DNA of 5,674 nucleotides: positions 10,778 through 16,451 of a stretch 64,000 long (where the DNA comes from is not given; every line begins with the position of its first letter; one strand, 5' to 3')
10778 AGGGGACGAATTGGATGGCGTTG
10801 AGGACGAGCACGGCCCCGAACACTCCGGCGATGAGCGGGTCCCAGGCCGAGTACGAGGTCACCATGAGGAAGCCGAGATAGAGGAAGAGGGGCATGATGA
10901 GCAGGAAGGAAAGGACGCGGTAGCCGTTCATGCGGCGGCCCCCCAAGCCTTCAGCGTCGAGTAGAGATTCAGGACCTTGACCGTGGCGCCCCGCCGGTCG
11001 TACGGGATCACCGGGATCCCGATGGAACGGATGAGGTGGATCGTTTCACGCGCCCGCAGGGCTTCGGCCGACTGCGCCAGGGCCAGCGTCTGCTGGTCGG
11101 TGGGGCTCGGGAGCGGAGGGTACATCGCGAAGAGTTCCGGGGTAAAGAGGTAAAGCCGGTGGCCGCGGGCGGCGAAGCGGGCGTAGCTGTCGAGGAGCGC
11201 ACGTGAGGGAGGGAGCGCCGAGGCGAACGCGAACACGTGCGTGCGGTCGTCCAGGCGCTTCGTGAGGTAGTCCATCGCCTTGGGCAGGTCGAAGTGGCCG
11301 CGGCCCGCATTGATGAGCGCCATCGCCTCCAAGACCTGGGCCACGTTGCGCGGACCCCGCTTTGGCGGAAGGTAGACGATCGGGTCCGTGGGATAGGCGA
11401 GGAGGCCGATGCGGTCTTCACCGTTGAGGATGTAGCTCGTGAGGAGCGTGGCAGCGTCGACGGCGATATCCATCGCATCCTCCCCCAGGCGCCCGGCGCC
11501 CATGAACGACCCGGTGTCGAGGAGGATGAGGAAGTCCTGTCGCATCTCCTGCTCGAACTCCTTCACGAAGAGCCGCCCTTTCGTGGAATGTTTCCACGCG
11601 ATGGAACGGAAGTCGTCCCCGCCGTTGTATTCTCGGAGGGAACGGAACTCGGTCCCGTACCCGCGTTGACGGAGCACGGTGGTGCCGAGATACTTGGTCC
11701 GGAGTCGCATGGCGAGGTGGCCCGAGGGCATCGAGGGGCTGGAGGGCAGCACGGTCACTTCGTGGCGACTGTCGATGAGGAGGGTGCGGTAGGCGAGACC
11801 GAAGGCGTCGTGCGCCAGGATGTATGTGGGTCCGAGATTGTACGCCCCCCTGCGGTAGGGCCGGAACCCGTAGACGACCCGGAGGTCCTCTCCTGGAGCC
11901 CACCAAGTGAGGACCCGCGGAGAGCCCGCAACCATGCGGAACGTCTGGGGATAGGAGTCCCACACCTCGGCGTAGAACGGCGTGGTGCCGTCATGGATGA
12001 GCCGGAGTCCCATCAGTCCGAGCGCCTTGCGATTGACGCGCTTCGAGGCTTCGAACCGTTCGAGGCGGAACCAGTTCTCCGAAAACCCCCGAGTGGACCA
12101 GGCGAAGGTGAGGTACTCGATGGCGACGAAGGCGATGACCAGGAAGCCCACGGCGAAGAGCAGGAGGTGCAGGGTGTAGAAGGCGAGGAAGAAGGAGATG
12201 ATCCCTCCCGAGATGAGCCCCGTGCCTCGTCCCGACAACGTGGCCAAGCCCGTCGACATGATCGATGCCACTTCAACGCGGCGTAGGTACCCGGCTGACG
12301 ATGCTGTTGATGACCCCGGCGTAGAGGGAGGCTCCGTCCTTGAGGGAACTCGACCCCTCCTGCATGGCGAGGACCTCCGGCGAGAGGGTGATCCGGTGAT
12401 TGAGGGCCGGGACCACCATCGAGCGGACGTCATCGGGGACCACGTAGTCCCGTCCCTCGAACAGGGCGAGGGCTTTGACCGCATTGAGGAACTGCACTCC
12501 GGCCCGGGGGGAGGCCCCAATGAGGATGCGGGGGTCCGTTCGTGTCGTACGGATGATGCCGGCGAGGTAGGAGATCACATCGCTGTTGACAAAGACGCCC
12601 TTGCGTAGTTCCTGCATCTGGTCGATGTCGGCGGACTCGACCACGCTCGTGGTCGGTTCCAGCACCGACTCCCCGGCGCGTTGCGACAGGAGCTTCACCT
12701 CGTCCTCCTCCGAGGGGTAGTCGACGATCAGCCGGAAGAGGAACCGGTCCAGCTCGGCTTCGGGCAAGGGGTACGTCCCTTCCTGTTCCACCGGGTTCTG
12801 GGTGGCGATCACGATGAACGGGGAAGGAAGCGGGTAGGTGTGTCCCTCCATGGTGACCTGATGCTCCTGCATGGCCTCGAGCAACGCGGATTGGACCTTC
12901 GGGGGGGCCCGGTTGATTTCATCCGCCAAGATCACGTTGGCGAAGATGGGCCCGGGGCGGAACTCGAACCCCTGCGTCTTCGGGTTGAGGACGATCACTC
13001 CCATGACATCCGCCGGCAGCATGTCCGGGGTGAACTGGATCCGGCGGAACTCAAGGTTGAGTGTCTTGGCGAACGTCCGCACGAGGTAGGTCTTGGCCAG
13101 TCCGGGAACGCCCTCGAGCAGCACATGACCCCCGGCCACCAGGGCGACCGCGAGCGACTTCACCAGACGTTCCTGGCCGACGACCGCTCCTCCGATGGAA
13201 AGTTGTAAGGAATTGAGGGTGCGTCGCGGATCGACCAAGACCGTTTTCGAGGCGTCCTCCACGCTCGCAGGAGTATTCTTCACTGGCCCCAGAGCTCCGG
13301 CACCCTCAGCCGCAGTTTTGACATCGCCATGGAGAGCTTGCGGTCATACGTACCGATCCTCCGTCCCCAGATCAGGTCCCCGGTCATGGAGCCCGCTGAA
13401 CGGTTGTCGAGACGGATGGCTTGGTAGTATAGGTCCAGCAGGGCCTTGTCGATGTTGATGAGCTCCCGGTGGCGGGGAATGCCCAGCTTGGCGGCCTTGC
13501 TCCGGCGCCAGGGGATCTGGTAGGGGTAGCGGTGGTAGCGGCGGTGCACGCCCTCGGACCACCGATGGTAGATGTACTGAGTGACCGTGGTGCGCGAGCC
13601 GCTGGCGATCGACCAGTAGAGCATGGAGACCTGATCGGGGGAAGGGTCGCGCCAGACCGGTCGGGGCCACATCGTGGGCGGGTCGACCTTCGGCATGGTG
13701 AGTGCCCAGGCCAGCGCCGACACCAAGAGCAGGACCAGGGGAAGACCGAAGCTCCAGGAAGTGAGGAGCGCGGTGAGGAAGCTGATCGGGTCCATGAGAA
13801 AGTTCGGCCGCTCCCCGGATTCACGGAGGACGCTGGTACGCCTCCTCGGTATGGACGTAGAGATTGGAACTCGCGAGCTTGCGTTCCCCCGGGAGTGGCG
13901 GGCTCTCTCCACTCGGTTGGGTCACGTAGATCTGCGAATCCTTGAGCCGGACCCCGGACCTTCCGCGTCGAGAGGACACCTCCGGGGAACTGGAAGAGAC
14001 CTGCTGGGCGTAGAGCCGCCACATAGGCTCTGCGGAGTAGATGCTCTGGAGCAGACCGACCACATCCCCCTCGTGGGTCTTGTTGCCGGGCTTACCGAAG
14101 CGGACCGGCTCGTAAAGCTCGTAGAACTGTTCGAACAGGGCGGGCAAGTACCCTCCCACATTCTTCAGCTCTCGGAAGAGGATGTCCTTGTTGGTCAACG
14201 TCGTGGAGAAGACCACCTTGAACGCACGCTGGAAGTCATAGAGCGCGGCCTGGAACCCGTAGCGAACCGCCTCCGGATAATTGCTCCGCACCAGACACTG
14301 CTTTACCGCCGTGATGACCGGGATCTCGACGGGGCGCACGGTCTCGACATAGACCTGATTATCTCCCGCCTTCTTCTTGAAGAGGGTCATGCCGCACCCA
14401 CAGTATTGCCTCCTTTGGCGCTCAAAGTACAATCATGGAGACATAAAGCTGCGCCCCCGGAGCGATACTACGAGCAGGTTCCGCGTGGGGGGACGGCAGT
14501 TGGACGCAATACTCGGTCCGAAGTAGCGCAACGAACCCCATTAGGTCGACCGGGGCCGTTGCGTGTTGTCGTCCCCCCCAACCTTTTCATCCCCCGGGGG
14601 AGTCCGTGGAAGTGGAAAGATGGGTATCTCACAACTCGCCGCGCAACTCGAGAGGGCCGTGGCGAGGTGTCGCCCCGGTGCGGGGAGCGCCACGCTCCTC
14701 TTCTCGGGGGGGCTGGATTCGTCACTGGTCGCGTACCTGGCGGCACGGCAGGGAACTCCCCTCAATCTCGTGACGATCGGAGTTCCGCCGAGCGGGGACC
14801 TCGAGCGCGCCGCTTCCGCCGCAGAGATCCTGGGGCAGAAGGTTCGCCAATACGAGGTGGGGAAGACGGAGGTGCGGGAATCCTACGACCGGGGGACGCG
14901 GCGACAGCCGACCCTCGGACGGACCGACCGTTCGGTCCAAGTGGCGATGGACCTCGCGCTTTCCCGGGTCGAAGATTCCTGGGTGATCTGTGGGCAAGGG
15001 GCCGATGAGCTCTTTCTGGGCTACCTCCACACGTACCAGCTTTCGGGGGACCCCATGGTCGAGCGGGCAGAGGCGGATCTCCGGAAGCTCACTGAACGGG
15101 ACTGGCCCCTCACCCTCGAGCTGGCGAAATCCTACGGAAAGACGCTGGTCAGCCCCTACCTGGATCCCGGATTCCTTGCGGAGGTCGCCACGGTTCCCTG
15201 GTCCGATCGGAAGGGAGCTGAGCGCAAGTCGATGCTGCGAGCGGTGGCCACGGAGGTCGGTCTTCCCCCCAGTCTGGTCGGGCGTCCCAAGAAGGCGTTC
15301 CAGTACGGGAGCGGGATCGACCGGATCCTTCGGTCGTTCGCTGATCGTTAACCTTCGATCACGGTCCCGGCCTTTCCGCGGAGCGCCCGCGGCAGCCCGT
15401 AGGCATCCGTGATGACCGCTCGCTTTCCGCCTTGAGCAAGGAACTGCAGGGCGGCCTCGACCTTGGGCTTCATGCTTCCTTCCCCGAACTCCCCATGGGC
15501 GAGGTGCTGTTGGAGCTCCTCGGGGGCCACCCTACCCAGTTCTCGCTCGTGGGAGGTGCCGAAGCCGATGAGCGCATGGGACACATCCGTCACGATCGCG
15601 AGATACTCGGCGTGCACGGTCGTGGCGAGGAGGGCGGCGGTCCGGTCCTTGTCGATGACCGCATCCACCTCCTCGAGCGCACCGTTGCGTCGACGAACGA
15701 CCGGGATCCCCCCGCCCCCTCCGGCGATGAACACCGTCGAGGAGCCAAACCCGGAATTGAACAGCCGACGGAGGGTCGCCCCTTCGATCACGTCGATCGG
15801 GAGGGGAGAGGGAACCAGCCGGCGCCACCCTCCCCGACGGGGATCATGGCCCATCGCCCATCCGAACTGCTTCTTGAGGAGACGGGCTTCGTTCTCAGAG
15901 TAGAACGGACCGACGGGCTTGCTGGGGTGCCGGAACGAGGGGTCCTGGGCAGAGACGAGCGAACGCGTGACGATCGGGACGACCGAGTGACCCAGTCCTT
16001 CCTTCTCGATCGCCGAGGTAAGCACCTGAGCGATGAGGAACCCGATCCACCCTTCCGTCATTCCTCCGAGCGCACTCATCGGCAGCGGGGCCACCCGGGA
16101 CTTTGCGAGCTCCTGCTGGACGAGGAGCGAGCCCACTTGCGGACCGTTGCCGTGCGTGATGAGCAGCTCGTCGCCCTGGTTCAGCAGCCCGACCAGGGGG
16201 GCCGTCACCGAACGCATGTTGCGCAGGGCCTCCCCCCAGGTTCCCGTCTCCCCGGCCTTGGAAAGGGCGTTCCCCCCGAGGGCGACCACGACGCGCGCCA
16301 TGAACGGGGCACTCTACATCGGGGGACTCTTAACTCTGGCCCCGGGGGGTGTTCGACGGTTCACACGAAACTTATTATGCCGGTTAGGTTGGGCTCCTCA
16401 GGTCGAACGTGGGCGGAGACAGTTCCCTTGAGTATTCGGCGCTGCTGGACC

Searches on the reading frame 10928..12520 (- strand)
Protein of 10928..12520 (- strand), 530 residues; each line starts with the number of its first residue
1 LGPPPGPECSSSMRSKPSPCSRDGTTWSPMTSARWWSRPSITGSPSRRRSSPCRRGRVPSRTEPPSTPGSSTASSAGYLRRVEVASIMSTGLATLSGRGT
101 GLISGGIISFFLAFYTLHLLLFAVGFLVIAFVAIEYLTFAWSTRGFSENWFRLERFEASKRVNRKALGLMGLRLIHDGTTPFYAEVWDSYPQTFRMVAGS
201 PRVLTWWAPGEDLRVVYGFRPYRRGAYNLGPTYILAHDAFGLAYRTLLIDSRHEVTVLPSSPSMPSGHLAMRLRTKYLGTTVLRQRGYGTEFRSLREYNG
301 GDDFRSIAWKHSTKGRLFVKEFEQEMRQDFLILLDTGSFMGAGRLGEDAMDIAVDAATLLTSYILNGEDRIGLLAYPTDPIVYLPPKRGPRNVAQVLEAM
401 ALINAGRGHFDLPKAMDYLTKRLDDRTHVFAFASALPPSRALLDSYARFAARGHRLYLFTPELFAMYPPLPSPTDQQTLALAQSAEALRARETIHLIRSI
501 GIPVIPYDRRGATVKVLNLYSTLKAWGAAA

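Call 13: search_protein_families(library=pfam, proteins=[window:10928-12520:-], max_evalue=0.001)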
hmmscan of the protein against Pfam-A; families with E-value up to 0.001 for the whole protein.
window:10928-12520:- (530 aa): 2 families
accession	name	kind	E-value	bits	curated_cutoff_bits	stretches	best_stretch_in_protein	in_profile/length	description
PF01882.25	DUF58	-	2.8e-19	69.6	23.4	1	295-438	2-146/216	Protein of unknown function DUF58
PF13519.12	VWA_2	-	4.2e-09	37.4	27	1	331-427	2-93/107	von Willebrand factor type A domain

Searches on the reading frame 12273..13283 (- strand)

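Call 98: search_protein_families(library=pfam, proteins=[window:12273-13283:-], max_evalue=0.0001)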
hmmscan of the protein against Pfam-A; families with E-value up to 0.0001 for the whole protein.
window:12273-13283:- (336 aa): 7 families
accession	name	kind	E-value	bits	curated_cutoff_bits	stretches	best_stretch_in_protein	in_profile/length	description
PF07726.17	AAA_3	-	4e-66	221.3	27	1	53-183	1-131/131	ATPase family associated with various cellular activities (AAA)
PF17863.7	AAA_lid_2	-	1.4e-19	70.1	22.7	1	246-306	2-62/74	AAA lid domain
PF07728.20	AAA_5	-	5.6e-17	62.5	22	1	53-181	1-139/139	AAA domain (dynein-related subfamily)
PF20030.5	bpMoxR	-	9.5e-14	51.4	27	1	24-224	4-204/205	MoxR domain in the MoxR-vWA-beta-propeller ternary systems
PF00004.35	AAA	-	5.8e-06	27.2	21.2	1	54-166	1-112/131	ATPase family associated with various cellular activities (AAA)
PF05496.18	RuvB_N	-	2.8e-05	24.4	27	0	35-144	10-114/159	Holliday junction DNA helicase RuvB P-loop domain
PF01078.27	Mg_chelatase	-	9.5e-05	22.3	20.3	0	34-74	5-45/207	Magnesium chelatase, subunit ChlI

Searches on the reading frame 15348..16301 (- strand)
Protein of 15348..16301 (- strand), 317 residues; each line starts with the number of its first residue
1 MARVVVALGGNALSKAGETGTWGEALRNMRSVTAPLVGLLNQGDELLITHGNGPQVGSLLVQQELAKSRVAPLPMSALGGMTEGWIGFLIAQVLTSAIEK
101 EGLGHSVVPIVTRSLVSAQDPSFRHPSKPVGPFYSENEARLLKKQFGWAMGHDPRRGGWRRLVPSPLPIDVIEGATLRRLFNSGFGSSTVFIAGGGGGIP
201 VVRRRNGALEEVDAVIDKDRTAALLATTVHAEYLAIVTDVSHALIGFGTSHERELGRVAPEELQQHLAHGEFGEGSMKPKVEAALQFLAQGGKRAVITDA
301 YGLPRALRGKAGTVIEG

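Call 98: search_protein_families(library=pfam, proteins=[window:15348-16301:-], max_evalue=0.0001)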
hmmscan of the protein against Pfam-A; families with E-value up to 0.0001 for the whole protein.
window:15348-16301:- (317 aa): 1 family
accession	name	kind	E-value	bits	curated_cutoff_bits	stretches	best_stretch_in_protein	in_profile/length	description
PF00696.33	AA_kinase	-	8.6e-23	81.7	24.9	1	3-299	2-234/234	Amino acid kinase family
